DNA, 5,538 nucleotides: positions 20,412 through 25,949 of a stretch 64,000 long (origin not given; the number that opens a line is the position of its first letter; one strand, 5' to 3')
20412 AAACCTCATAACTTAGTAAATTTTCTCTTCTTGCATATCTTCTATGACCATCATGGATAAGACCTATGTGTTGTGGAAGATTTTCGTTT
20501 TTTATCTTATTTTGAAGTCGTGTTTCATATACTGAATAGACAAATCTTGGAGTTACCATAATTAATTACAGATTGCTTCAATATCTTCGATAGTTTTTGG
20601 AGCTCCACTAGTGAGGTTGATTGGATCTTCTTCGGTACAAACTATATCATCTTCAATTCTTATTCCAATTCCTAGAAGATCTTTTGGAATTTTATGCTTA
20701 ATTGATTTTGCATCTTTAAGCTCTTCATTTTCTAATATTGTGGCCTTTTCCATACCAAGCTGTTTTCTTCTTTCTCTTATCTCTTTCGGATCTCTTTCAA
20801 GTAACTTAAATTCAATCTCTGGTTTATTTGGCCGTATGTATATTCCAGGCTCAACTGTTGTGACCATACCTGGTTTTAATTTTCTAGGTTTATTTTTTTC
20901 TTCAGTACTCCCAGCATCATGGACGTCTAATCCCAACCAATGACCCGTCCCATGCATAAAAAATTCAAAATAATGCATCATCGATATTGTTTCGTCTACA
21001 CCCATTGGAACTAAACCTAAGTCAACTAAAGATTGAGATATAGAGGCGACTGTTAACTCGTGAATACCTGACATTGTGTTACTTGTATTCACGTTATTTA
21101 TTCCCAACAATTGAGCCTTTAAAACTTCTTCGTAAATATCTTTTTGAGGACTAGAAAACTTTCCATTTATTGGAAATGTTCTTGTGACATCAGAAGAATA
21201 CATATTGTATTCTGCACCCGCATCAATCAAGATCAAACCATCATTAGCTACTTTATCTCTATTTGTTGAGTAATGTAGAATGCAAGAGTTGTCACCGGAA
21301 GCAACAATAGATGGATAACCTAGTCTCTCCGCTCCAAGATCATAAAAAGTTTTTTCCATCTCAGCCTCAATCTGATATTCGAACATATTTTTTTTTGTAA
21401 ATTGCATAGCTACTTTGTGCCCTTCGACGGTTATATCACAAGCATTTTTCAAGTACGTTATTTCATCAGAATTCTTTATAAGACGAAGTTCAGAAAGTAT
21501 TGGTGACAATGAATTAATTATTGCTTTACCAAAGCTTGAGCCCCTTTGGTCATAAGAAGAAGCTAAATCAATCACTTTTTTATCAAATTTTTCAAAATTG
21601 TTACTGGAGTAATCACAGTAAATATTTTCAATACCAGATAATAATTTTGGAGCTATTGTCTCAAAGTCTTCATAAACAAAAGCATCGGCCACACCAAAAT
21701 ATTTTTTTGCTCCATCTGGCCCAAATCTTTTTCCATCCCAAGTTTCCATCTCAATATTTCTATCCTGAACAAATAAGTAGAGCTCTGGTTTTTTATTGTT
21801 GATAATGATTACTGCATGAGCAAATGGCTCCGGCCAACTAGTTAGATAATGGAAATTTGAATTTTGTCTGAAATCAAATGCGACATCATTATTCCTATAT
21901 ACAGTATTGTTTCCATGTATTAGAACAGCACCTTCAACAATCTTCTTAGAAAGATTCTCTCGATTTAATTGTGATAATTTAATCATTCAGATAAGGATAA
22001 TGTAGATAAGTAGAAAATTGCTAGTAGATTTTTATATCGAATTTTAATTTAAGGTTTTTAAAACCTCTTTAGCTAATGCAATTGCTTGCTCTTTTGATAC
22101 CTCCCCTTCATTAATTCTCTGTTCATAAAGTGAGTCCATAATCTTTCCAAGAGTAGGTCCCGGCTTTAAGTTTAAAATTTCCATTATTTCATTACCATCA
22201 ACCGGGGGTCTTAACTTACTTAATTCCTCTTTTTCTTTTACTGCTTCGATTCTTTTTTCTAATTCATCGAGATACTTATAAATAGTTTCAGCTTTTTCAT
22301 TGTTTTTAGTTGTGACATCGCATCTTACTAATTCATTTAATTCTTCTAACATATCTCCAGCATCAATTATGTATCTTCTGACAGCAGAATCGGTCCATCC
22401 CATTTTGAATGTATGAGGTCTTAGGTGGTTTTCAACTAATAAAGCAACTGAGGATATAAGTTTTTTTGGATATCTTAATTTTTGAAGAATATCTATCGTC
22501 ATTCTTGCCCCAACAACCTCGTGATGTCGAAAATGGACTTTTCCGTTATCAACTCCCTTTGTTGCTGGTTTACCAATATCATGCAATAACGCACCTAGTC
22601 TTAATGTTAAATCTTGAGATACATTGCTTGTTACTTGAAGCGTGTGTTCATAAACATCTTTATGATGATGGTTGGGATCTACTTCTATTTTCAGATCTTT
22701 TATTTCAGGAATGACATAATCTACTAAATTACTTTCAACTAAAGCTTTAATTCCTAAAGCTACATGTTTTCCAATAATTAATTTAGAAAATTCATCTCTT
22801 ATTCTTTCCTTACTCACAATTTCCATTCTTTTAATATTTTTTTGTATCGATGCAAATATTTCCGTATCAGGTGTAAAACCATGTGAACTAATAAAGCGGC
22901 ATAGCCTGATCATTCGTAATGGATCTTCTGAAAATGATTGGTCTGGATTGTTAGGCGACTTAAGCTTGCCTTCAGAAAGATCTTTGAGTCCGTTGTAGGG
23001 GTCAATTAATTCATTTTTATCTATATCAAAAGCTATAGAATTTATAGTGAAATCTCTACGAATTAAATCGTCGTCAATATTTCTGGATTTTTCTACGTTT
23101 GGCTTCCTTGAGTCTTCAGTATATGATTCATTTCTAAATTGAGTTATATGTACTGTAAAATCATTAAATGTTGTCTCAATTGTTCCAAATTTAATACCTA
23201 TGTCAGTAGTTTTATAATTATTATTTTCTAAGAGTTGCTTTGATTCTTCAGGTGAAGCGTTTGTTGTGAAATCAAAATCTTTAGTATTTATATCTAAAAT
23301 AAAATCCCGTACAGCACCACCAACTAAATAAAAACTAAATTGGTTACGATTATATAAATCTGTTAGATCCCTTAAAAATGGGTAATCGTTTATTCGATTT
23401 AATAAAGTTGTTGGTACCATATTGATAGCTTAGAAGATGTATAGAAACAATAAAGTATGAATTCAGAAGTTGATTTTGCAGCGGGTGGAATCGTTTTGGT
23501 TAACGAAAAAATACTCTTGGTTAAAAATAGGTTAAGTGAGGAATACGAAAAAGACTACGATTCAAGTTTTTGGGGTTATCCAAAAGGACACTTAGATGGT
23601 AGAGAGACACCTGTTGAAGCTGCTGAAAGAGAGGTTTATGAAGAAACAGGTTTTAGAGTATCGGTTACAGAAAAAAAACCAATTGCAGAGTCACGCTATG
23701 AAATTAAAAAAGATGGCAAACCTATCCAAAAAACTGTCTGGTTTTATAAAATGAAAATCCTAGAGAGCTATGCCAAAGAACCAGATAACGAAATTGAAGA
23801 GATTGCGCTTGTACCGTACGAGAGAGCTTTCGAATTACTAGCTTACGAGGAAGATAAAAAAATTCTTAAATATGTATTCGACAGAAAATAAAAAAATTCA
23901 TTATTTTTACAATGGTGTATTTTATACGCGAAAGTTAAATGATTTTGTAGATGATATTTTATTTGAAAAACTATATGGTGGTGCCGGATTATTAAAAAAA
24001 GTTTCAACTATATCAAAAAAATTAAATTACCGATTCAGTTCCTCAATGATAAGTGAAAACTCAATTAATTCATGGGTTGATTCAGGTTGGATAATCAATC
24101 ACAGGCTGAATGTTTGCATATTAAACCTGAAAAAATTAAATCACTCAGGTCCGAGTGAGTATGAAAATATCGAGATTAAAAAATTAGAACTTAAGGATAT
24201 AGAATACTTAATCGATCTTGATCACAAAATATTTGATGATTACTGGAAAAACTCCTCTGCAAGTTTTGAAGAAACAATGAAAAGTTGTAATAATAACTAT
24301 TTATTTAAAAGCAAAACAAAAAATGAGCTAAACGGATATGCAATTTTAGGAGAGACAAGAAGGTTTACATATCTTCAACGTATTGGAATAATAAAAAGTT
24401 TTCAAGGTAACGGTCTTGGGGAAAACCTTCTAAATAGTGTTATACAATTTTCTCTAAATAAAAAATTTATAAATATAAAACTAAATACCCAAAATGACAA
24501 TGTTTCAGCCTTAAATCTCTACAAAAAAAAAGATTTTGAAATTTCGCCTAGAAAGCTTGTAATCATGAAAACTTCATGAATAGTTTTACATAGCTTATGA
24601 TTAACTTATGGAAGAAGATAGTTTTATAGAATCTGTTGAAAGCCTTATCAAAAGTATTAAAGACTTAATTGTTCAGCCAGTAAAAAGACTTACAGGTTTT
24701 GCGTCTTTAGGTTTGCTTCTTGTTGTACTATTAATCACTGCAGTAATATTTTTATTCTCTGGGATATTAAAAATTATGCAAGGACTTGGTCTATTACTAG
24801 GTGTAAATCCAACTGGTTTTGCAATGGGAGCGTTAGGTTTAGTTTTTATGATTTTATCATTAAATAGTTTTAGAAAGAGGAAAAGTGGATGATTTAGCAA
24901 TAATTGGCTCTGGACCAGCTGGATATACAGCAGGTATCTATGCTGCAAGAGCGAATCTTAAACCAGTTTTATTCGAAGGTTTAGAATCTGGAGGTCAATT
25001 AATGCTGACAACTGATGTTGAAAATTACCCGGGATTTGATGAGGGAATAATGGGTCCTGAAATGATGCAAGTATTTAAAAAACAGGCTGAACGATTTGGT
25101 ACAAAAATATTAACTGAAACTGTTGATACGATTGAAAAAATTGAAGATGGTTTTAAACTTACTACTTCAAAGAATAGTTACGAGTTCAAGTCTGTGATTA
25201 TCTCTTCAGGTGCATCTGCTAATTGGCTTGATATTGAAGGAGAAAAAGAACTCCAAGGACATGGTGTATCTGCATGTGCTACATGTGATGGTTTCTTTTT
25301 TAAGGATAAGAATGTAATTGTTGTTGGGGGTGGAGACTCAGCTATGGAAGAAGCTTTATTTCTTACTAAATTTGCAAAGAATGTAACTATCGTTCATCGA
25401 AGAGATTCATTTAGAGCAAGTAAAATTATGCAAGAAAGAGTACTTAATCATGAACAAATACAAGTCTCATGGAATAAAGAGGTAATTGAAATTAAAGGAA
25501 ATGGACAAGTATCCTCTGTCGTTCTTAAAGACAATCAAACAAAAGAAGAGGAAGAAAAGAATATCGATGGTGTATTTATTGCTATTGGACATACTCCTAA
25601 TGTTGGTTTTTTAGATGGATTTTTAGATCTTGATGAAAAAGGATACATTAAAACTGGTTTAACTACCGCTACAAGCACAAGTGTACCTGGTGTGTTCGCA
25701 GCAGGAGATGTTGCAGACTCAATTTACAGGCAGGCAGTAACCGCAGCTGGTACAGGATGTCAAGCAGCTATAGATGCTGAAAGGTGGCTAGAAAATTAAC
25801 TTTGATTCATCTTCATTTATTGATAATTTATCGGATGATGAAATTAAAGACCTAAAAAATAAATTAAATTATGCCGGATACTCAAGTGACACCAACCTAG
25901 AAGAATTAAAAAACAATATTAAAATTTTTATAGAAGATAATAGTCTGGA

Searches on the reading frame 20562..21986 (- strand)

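Call 58: search_protein_families(library=pfam, proteins=[window:20562-21986:-], max_evalue=0.00001)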
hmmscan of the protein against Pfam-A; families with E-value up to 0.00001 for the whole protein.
window:20562-21986:- (474 aa): 2 families
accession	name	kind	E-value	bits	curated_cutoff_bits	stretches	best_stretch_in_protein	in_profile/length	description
PF00557.29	Peptidase_M24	-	4.6e-57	193.6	23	1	179-452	3-208/208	Metallopeptidase family M24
PF05195.22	AMP_N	-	7.7e-31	106.8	24.6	1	8-123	4-121/121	Aminopeptidase P, N-terminal domain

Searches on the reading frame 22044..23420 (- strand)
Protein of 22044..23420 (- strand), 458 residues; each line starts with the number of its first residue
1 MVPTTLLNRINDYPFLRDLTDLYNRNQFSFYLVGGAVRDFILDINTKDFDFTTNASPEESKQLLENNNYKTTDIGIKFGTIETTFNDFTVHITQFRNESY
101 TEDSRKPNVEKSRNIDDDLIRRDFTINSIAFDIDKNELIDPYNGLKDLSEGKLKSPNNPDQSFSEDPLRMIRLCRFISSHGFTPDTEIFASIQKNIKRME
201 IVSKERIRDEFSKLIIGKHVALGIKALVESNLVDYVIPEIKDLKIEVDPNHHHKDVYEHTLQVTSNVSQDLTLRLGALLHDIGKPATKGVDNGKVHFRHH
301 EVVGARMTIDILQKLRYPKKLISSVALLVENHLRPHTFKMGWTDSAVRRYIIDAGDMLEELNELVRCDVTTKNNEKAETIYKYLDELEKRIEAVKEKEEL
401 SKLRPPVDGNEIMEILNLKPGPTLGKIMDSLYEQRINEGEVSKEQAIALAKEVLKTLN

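Call 58: search_protein_families(library=pfam, proteins=[window:22044-23420:-], max_evalue=0.00001)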
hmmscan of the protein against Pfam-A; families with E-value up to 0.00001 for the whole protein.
window:22044-23420:- (458 aa): 4 families
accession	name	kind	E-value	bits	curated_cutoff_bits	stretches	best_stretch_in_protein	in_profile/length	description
PF01743.26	PolyA_pol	-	4.5e-37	127.6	23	1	30-153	1-125/126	Poly A polymerase head domain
PF12627.12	PolyA_pol_RNAbd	-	1.3e-16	60.5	22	1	181-242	1-62/64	Probable RNA and SrmB- binding site of polymerase A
PF01966.28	HD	-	1.2e-09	38.9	22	1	256-337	1-90/116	HD domain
PF13735.12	tRNA_NucTran2_2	-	2.8e-06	27.8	27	1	310-447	26-145/149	tRNA nucleotidyltransferase domain 2 putative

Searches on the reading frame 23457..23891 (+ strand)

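Call 58: search_protein_families(library=pfam, proteins=[window:23457-23891:+], max_evalue=0.00001)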
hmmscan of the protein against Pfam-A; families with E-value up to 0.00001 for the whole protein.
window:23457-23891:+ (144 aa): 1 family
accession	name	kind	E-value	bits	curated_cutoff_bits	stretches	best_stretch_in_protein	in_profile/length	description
PF00293.34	NUDIX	-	4.2e-16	59.6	21.1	1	11-138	7-132/134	NUDIX domain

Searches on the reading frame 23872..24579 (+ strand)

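Call 58: search_protein_families(library=pfam, proteins=[window:23872-24579:+], max_evalue=0.00001)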
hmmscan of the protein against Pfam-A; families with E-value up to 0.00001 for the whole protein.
window:23872-24579:+ (235 aa): 3 families
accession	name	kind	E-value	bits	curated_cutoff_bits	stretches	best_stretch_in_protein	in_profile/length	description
PF00583.31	Acetyltransf_1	-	8e-10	39.5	20.7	1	136-220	24-114/116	Acetyltransferase (GNAT) family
PF13673.13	Acetyltransf_10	-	8.2e-08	32.7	23.6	1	124-223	16-108/128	Acetyltransferase (GNAT) domain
PF13508.13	Acetyltransf_7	-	1.8e-06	28.6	27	1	151-223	12-83/84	Acetyltransferase (GNAT) domain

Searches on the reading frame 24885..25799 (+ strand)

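Call 58: search_protein_families(library=pfam, proteins=[window:24885-25799:+], max_evalue=0.00001)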
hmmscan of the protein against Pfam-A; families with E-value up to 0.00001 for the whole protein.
window:24885-25799:+ (304 aa): 6 families
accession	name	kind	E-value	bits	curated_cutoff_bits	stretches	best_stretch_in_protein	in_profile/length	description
PF07992.20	Pyr_redox_2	-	6.1e-53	180.6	26.1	1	3-291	2-291/291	Pyridine nucleotide-disulphide oxidoreductase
PF13738.12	Pyr_redox_3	-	1.7e-29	103.5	30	1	56-274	79-305/305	Pyridine nucleotide-disulphide oxidoreductase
PF00070.33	Pyr_redox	-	5.4e-19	68.9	22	1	143-216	1-81/82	Pyridine nucleotide-disulphide oxidoreductase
PF00890.30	FAD_binding_2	-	3.4e-09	36.8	20.4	0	3-38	1-37/414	FAD binding domain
PF03486.20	HI0933_like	-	1.2e-07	31.9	50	0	3-39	2-38/244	HI0933-like protein Rossmann domain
PF01266.30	DAO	-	6.7e-06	26.3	27.9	0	59-115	150-209/353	FAD dependent oxidoreductase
